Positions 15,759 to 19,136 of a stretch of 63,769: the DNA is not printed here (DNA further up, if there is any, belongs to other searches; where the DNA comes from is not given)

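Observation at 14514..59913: GATAC-based heptanucleotide tandem arrays at 12 intergenic loci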

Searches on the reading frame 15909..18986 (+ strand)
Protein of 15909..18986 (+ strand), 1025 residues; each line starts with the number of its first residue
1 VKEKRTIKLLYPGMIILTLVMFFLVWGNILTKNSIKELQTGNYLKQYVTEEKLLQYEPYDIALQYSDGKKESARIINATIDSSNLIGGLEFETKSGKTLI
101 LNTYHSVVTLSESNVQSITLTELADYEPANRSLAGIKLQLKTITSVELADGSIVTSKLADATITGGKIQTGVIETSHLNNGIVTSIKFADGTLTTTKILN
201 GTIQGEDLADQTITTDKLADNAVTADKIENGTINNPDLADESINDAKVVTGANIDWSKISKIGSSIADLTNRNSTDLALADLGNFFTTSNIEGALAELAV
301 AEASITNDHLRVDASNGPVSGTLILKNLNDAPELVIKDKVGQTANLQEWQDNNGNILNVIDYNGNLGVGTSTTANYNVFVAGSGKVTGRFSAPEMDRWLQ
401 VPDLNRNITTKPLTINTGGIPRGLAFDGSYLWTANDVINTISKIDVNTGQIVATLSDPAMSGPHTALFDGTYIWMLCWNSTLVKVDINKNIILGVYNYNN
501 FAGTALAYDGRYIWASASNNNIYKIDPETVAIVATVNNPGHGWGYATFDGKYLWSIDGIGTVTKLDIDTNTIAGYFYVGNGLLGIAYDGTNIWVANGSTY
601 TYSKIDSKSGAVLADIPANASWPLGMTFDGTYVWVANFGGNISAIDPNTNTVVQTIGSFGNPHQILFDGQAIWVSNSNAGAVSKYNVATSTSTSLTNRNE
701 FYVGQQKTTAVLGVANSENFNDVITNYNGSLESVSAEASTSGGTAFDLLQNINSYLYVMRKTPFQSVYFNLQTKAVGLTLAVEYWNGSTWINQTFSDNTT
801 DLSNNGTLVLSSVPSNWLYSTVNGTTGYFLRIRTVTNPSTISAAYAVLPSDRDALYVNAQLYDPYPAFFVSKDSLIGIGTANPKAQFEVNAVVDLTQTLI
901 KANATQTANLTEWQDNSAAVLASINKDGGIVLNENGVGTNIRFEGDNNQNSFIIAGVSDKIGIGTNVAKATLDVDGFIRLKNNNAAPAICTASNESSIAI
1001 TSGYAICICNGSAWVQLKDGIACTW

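Call 13: search_protein_families(library=pfam, proteins=[window:15909-18986:+])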
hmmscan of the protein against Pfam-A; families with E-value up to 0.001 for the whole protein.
window:15909-18986:+ (1025 aa): 1 family
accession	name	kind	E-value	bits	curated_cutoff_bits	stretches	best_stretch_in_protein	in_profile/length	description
PF05096.18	Glu_cyclase_2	-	6.8e-05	22.9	22.3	0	422-536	42-158/249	Glutamine cyclotransferase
